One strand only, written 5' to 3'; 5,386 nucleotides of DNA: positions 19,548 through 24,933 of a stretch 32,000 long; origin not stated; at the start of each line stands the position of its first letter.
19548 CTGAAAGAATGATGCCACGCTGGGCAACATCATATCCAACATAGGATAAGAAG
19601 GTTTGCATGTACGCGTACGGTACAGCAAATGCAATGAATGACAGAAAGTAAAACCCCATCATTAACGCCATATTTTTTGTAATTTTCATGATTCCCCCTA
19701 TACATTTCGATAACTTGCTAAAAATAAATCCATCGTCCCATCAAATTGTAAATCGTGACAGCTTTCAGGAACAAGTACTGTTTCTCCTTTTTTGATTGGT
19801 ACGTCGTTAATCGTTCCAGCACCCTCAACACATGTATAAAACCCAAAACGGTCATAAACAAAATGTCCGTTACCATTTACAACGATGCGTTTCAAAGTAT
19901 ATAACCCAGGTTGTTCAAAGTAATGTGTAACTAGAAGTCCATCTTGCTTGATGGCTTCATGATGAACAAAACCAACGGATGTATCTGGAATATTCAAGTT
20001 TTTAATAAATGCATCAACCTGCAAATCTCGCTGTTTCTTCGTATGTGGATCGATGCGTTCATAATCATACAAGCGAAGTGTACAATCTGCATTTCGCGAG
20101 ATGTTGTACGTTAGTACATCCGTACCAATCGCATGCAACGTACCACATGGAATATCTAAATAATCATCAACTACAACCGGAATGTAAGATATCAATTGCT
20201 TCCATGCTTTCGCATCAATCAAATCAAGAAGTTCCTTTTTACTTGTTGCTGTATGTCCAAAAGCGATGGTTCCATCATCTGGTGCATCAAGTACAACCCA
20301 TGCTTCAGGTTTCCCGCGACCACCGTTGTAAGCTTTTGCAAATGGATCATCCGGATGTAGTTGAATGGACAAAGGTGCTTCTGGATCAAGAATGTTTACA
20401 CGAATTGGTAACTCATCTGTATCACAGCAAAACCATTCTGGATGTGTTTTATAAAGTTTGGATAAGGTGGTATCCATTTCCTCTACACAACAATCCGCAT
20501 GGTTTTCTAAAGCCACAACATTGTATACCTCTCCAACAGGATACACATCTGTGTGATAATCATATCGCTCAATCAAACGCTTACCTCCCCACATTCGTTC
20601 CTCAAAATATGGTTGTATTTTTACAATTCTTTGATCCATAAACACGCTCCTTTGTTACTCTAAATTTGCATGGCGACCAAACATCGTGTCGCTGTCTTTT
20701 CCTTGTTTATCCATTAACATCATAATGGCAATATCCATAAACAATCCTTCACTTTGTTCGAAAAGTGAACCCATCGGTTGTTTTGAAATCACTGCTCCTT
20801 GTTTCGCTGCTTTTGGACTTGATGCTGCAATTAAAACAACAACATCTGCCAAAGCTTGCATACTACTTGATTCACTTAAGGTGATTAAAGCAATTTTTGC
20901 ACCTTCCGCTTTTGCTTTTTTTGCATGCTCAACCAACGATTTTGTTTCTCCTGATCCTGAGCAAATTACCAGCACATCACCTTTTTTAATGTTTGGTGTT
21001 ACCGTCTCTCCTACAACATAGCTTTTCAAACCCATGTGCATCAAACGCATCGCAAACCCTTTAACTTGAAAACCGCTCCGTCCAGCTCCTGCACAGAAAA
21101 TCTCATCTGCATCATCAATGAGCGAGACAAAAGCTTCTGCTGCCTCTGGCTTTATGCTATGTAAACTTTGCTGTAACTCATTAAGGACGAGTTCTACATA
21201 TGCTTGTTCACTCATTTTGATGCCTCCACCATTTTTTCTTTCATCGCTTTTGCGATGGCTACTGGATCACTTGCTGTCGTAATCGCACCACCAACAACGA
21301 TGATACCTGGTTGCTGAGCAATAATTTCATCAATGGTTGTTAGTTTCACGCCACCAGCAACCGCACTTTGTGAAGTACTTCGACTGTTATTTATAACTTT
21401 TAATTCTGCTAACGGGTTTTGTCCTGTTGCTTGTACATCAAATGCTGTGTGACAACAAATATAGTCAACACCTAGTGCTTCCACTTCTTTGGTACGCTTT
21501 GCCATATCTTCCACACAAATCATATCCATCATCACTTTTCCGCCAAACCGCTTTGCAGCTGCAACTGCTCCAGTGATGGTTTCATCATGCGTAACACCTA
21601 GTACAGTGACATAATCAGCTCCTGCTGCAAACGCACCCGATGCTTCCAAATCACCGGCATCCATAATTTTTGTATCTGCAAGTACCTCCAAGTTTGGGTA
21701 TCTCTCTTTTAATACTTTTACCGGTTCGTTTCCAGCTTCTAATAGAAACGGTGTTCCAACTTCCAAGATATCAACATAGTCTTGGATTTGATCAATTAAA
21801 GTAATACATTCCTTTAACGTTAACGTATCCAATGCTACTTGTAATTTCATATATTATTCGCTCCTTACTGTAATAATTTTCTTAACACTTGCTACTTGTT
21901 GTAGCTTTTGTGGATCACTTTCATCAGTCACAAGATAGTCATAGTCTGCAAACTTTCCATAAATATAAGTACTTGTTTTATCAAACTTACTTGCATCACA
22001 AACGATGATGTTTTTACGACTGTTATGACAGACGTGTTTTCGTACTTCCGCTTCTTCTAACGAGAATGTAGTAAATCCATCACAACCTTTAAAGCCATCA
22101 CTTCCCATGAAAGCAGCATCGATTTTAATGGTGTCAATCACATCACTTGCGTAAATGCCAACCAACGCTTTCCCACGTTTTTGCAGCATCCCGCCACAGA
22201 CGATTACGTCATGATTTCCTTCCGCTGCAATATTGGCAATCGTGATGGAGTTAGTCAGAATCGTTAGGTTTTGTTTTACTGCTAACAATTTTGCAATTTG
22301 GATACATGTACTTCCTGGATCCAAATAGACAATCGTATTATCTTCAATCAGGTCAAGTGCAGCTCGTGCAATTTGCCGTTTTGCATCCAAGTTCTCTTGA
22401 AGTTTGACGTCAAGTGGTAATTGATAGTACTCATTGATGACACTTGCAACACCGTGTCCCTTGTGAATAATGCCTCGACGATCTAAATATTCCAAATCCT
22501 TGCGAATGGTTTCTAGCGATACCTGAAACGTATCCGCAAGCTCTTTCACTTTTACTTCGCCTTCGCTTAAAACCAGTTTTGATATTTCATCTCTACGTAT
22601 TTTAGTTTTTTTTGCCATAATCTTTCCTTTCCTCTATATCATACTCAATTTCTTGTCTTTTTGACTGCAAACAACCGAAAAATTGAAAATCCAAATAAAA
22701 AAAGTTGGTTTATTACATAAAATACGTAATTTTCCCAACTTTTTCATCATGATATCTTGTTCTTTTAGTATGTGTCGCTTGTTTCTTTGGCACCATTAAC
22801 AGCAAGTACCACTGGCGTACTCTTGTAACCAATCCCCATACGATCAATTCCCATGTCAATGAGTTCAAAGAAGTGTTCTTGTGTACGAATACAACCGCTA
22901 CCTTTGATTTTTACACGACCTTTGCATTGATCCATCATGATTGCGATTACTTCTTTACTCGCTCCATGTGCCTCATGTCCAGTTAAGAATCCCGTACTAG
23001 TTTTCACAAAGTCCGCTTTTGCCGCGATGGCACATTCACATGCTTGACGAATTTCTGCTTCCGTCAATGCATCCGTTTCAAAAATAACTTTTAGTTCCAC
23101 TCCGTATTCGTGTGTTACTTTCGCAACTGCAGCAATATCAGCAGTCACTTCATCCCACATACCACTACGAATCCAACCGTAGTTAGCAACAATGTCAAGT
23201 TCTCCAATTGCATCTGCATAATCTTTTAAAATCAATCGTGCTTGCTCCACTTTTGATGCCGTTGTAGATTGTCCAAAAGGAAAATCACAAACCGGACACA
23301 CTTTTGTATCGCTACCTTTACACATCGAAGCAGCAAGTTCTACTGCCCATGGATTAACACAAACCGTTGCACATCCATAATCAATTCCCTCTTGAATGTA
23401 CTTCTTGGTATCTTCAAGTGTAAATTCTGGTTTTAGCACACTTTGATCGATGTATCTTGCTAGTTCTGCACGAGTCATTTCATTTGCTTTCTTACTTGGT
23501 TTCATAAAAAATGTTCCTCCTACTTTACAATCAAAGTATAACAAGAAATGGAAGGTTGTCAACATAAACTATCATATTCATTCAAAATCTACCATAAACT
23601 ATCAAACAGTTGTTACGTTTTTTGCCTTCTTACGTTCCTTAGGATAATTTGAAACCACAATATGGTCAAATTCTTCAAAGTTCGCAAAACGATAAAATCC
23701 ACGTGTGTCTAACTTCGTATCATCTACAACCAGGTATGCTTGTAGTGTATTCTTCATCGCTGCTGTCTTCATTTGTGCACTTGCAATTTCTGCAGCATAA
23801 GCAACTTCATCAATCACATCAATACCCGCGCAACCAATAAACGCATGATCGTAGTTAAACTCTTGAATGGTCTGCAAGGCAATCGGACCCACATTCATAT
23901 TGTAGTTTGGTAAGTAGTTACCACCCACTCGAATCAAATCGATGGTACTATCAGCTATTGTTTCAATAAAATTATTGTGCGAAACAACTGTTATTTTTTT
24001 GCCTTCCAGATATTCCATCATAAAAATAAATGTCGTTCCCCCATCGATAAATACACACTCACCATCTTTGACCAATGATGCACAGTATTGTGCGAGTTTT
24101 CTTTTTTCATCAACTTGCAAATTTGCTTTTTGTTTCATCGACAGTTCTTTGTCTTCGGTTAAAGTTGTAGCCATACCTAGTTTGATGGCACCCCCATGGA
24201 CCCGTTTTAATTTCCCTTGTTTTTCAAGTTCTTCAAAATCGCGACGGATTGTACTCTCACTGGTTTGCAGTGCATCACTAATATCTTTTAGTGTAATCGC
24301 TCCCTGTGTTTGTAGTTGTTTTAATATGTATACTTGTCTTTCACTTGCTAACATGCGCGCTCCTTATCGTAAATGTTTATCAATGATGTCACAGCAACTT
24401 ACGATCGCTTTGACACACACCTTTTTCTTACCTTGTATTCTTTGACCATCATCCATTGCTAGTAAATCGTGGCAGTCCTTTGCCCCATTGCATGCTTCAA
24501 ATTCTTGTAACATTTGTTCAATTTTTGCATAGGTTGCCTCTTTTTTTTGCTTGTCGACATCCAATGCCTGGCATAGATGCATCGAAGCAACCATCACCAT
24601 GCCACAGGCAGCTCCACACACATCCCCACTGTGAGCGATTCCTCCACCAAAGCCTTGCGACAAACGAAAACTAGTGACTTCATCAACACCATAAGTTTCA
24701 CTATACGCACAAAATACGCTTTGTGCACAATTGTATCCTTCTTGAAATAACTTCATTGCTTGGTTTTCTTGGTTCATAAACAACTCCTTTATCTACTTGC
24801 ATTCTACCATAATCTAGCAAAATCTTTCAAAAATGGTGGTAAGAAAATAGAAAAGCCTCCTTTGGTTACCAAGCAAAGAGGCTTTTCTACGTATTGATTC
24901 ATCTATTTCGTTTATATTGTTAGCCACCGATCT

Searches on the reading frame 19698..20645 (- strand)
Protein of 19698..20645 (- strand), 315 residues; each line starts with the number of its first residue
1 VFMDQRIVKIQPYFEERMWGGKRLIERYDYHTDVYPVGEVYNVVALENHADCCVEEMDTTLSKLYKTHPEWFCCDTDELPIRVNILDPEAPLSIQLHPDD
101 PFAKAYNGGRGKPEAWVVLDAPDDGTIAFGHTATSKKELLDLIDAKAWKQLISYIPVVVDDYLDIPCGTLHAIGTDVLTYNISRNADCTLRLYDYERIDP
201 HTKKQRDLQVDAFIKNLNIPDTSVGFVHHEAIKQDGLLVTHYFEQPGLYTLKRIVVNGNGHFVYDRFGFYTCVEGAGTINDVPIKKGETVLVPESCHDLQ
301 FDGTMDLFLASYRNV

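Call 85: search_protein_families(library=pfam, proteins=[window:19698-20645:-], max_evalue=0.00001)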
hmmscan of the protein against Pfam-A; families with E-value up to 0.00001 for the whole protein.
window:19698-20645:- (315 aa): 0 families

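Call 108: search_protein_families(library=ncbifam, proteins=[window:19698-20645:-], max_evalue=0.00001)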
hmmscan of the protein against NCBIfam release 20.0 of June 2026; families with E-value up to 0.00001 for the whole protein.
window:19698-20645:- (315 aa): 1 family
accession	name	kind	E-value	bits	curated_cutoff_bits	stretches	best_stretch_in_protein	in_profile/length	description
TIGR00218.1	manA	equivalog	3.9e-23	82.2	116.2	2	111-309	154-357/359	mannose-6-phosphate isomerase, class I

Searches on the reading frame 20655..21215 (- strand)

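Call 3: search_protein_families(library=pfam, proteins=[window:20655-21215:-])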
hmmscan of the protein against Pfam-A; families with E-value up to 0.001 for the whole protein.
window:20655-21215:- (186 aa): 2 families
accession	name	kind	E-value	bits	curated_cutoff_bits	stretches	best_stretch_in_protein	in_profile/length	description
PF01380.27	SIS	-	2.2e-17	63.5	25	1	33-153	2-126/131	SIS domain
PF13580.11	SIS_2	-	1.6e-08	35.1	27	1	75-111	100-136/138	SIS domain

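Call 4: search_protein_families(library=ncbifam, proteins=[window:20655-21215:-])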
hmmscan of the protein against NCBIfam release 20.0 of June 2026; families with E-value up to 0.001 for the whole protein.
window:20655-21215:- (186 aa): 17 families
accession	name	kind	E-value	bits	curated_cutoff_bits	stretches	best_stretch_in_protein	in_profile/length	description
TIGR03127.2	RuMP_HxlB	equivalog_domain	4.3e-70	235.2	160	1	8-186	2-178/178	6-phospho-3-hexuloisomerase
NF041755.1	RuMP_HxlAB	equivalog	4.2e-54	184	500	1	6-186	216-391/391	bifunctional 3-hexulose-6-phosphate synthase/6-phospho-3-hexuloisomerase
NF040776.2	AlsR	equivalog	1.6e-10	40.4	400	1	44-132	137-230/279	transcriptional repressor AlsR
NF008458.0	PRK11337.1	equivalog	6.3e-09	35.2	378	1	32-132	137-242/293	MurR/RpiR family transcriptional regulator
NF002805.0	PRK02947.1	subfamily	7.8e-09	35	135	1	75-119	104-149/247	sugar isomerase domain-containing protein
NF008590.0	PRK11557.1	equivalog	1.6e-08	34.4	355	1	23-145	119-245/282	MurR/RpiR family transcriptional regulator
NF008451.0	PRK11302.1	subfamily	4.7e-07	29.6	296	1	9-128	101-224/286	transcriptional regulator HexR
NF012026.0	PRK15482.1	equivalog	8.5e-07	28.7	408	1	27-126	126-230/285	HTH-type transcriptional regulator MurR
NF006422.0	PRK08674.1-1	subfamily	4.6e-06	26.3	317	1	24-112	14-98/302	bifunctional phosphoglucose/phosphomannose isomerase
NF010701.0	PRK14101.1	equivalog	2.7e-05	22.6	920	1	19-127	451-563/638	bifunctional transcriptional regulator/glucokinase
TIGR00441.1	gmhA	equivalog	4.1e-05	23.7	209.45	1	76-132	77-133/154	D-sedoheptulose 7-phosphate isomerase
NF001628.0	PRK00414.1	equivalog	4.8e-05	23.1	265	1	76-130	109-163/192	D-sedoheptulose 7-phosphate isomerase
NF003915.0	PRK05441.1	subfamily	6.2e-05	22.2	168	1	75-130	128-183/300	N-acetylmuramic acid 6-phosphate etherase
TIGR00393.1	kpsF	subfamily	0.00018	21.2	203.7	1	41-130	5-99/268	KpsF/GutQ family sugar-phosphate isomerase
NF001484.0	PRK00331.1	subfamily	0.00018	20.1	381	1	30-131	280-386/601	isomerizing glutamine--fructose-6-phosphate transaminase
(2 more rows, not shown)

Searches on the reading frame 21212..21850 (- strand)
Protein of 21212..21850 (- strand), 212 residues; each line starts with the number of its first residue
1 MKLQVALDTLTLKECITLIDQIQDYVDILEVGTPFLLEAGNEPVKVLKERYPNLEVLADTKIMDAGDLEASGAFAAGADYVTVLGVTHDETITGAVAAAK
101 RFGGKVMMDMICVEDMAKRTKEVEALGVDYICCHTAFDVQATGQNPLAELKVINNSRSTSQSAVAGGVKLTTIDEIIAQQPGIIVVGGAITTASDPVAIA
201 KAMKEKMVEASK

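Call 3: search_protein_families(library=pfam, proteins=[window:21212-21850:-])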
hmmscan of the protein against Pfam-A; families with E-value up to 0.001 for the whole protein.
window:21212-21850:- (212 aa): 1 family
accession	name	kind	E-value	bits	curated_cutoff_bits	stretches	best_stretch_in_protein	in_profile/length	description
PF00215.30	OMPdecase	-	1.5e-37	130.1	27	1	1-202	1-220/221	Orotidine 5'-phosphate decarboxylase / HUMPS family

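Call 4: search_protein_families(library=ncbifam, proteins=[window:21212-21850:-])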
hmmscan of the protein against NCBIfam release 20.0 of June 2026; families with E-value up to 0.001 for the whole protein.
window:21212-21850:- (212 aa): 12 families
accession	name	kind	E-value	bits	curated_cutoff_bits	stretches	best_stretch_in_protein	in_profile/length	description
TIGR03128.2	RuMP_HxlA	equivalog_domain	1e-78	263.7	200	1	3-207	1-205/205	3-hexulose-6-phosphate synthase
NF041755.1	RuMP_HxlAB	equivalog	4e-62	210.4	500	1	1-207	4-210/391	bifunctional 3-hexulose-6-phosphate synthase/6-phospho-3-hexuloisomerase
NF005442.0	PRK07028.1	equivalog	1e-48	166.1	593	1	2-208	5-211/430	bifunctional hexulose-6-phosphate synthase/ribonuclease regulator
NF009833.0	PRK13307.1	equivalog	1.2e-33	116.6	274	1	3-208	175-380/392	bifunctional 5,6,7,8-tetrahydromethanopterin hydro-lyase/3-hexulose-6-phosphate synthase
NF009832.1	PRK13306.1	subfamily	3.9e-32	111.5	250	1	2-207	4-210/215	3-dehydro-L-gulonate-6-phosphate decarboxylase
NF009831.0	PRK13305.1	equivalog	7.8e-26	90.7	294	1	2-207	5-211/220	3-keto-L-gulonate-6-phosphate decarboxylase UlaD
NF010386.0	PRK13813.1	equivalog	6.4e-14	52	208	1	2-208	6-214/216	orotidine 5'-phosphate decarboxylase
TIGR01740.1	pyrF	equivalog_domain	1.2e-13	51.3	92.3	1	4-203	2-215/216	orotidine-5'-phosphate decarboxylase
NF001273.0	PRK00230.1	equivalog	3.1e-10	39.8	193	1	2-113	6-115/233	orotidine-5'-phosphate decarboxylase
TIGR00693.1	thiE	equivalog_domain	1.7e-05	24.2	145.1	1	117-202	107-196/197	thiamine phosphate synthase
NF041633.1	trifunc_aldol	exception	8.2e-05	21.2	700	1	9-205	17-212/580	KHG/KDPG aldolase/sugar kinase fusion protein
NF005819.0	PRK07695.1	equivalog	0.00083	19.1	251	0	148-209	139-199/205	thiazole tautomerase TenI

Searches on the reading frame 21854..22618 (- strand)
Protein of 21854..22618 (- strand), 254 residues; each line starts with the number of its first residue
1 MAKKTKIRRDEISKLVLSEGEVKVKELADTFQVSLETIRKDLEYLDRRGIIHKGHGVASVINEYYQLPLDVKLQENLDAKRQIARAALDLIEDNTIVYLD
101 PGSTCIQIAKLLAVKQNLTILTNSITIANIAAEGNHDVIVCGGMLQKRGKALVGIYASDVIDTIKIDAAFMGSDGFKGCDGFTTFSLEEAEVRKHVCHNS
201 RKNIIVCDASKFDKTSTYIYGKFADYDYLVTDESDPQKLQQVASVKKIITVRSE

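Call 3: search_protein_families(library=pfam, proteins=[window:21854-22618:-])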
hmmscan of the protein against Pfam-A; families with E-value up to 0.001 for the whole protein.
window:21854-22618:- (254 aa): 4 families
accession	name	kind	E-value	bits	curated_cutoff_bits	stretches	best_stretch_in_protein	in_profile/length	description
PF00455.28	DeoRC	-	9.3e-47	159.4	31.8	1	76-233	2-160/160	DeoR C terminal sensor domain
PF08220.18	HTH_DeoR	-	2.6e-15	56.3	21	1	8-62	1-55/57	DeoR-like helix-turn-helix domain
PF00392.27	GntR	-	3.5e-06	27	27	1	11-59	12-62/64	Bacterial regulatory proteins, gntR family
PF08279.18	HTH_11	-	1.3e-05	25.4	25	1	9-50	2-44/55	HTH domain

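Call 4: search_protein_families(library=ncbifam, proteins=[window:21854-22618:-])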
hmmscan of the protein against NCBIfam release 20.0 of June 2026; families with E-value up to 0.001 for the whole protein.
window:21854-22618:- (254 aa): 15 families
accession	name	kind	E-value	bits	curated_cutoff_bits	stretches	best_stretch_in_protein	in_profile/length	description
NF041397.1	TranRegGlpR_Halo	equivalog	1.1e-51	175.9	300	1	7-245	5-244/253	HTH-type transcriptional regulator GlpR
NF040755.1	AgaR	equivalog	1.4e-49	168.5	260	1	3-242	2-245/256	transcriptional repressor AgaR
NF007753.1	PRK10434.1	equivalog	7.3e-46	156.8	350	1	4-248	2-248/253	glucitol operon DNA-binding transcriptional repressor SrlR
NF007316.0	PRK09802.1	equivalog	6.1e-39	133.8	351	1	4-237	14-251/269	DeoR family transcriptional regulator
NF040887.2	trans_reg_YciT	exception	1.4e-38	133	450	1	8-241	4-234/246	DNA-binding transcriptional regulator YciT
NF040890.1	trans_reg_YgbI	equivalog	2.3e-35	122.3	400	1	8-244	6-243/253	DNA-binding transcriptional repressor YgbI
NF008154.0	PRK10906.1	equivalog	4e-32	111.5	331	1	5-247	3-246/252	DeoR/GlpR family transcriptional regulator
NF007720.0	PRK10411.1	equivalog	9.3e-27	93.9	259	1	7-236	4-236/243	L-fucose operon activator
NF007961.0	PRK10681.1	equivalog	8.4e-25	87.6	244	1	12-248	9-248/252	DNA-binding transcriptional repressor DeoR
NF010034.0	PRK13509.1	equivalog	5.6e-23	81.6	244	1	7-243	5-242/251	HTH-type transcriptional regulator UlaR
TIGR02404.1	trehalos_R_Bsub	equivalog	2.3e-07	30.7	211.95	1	25-69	28-74/233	trehalose operon repressor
TIGR01884.1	cas_HTH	subfamily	4.7e-05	22.9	60.2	1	6-53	139-188/202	CRISPR-associated CARF protein Csa3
NF053736.1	AcpB_EbpR_MafR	subfamily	0.0004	19.8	130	0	12-46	12-46/481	AcpB/EbpR/MafR family transcriptional regulator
NF001924.0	PRK00702.1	equivalog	0.00054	19.4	192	0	78-119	6-46/223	ribose-5-phosphate isomerase RpiA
TIGR02702.1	SufR_cyano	equivalog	0.00089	19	178.8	0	9-92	3-89/208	iron-sulfur cluster biosynthesis transcriptional regulator SufR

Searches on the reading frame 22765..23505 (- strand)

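Call 3: search_protein_families(library=pfam, proteins=[window:22765-23505:-])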
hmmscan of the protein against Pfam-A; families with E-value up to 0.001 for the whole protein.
window:22765-23505:- (246 aa): 1 family
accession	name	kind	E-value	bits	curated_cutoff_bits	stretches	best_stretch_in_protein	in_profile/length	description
PF01791.15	DeoC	-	1.1e-11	45.2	23.8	1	18-220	5-212/229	DeoC/LacD family aldolase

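Call 4: search_protein_families(library=ncbifam, proteins=[window:22765-23505:-])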
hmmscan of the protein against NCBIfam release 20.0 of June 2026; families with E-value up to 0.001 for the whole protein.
window:22765-23505:- (246 aa): 2 families
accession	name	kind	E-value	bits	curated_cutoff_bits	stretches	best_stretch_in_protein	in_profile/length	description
TIGR00126.1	deoC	equivalog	6.2e-54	182.6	117.3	1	14-224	1-202/211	deoxyribose-phosphate aldolase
NF003651.0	PRK05286.2-4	equivalog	0.00088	18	448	0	158-219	270-331/377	quinone-dependent dihydroorotate dehydrogenase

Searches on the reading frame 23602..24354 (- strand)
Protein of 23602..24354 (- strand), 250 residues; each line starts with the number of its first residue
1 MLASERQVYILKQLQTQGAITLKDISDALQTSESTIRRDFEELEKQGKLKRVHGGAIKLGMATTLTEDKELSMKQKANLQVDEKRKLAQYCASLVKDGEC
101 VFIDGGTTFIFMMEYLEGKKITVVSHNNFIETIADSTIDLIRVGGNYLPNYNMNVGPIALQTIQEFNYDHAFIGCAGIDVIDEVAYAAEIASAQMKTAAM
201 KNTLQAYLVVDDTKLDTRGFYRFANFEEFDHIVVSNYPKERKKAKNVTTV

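Call 3: search_protein_families(library=pfam, proteins=[window:23602-24354:-])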
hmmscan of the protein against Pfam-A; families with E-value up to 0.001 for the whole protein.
window:23602-24354:- (250 aa): 8 families
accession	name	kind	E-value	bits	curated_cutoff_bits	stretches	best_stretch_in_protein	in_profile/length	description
PF00455.28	DeoRC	-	9.6e-38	130.1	31.8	1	80-235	2-159/160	DeoR C terminal sensor domain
PF08220.18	HTH_DeoR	-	2.1e-16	59.8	21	1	6-57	1-52/57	DeoR-like helix-turn-helix domain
PF08279.18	HTH_11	-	3.8e-08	33.5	25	1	6-47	1-43/55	HTH domain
PF01047.28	MarR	-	8.8e-05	22.8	24.6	1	4-52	2-50/59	MarR family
PF08280.17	HTH_Mga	-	0.00015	22.1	23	1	5-43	5-43/59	M protein trans-acting positive regulator (MGA) HTH domain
PF13412.12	HTH_24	-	0.00038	20.4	21.9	1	10-49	8-47/48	Winged helix-turn-helix DNA-binding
PF25213.1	HVO_A0261_N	-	0.00041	20.6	35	1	2-54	8-59/86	HVO_A0261 N-terminal domain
PF01022.26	HTH_5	-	0.00062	20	22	0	5-47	2-43/47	Bacterial regulatory protein, arsR family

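Call 4: search_protein_families(library=ncbifam, proteins=[window:23602-24354:-])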
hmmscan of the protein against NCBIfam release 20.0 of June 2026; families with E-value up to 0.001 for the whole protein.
window:23602-24354:- (250 aa): 13 families
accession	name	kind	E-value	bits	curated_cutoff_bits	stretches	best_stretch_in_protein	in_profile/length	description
NF041397.1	TranRegGlpR_Halo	equivalog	6e-39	134.2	300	1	1-242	1-238/253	HTH-type transcriptional regulator GlpR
NF040755.1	AgaR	equivalog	1.2e-30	106.5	260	1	3-236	4-236/256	transcriptional repressor AgaR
NF040887.2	trans_reg_YciT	exception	4.6e-30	105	450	1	5-241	3-231/246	DNA-binding transcriptional regulator YciT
NF007753.1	PRK10434.1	equivalog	5e-29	101.6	350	1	3-235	3-232/253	glucitol operon DNA-binding transcriptional repressor SrlR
NF007316.0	PRK09802.1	equivalog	5.9e-26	91.3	351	1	3-236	15-247/269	DeoR family transcriptional regulator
NF010034.0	PRK13509.1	equivalog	1.9e-25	89.7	244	1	4-235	4-230/251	HTH-type transcriptional regulator UlaR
NF007720.0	PRK10411.1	equivalog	7.1e-25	87.7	259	1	4-237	3-234/243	L-fucose operon activator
NF007961.0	PRK10681.1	equivalog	1.4e-24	86.9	244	1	5-241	7-238/252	DNA-binding transcriptional repressor DeoR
NF040890.1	trans_reg_YgbI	equivalog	9.9e-24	84.2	400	1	1-236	1-232/253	DNA-binding transcriptional repressor YgbI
NF008154.0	PRK10906.1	equivalog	2.4e-21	76.2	331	1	5-238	5-234/252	DeoR/GlpR family transcriptional regulator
TIGR01884.1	cas_HTH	subfamily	2.5e-06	27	60.2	1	4-52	141-189/202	CRISPR-associated CARF protein Csa3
NF053736.1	AcpB_EbpR_MafR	subfamily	1.8e-05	24.2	130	1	5-48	6-50/481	AcpB/EbpR/MafR family transcriptional regulator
NF053606.1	Sta1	subfamily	0.00022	21.3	80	1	4-53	19-68/100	Sta1 family transcriptional regulator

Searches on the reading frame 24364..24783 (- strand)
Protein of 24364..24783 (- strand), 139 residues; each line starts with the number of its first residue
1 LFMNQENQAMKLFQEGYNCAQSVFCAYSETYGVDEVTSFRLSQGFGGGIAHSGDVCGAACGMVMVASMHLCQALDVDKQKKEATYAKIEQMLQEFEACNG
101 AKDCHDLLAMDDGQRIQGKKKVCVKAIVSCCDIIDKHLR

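Call 3: search_protein_families(library=pfam, proteins=[window:24364-24783:-])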
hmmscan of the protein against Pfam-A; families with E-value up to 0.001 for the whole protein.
window:24364-24783:- (139 aa): 1 family
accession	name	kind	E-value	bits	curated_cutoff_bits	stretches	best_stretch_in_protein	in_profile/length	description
PF09719.15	C_GCAxxG_C_C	-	7.5e-26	91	27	1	17-136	1-117/118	Putative redox-active protein (C_GCAxxG_C_C)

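Call 4: search_protein_families(library=ncbifam, proteins=[window:24364-24783:-])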
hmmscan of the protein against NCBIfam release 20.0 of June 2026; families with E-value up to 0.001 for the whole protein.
window:24364-24783:- (139 aa): 3 families
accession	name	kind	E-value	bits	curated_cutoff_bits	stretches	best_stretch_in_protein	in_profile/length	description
TIGR01909.1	C_GCAxxG_C_C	subfamily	3.2e-22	78.8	47.4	1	17-137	1-119/120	C-GCAxxG-C-C family (seleno)protein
NF045669.1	DVU1555_fam_CGA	exception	2.7e-10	40.1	103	1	7-132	4-130/140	DVU_1555 family C-GCAxxG-C-C protein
NF045501.1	HUGP_GUXX-star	exception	2.4e-08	33.8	325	1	5-113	10-122/236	HUGP/GUXX-star fusion selenoprotein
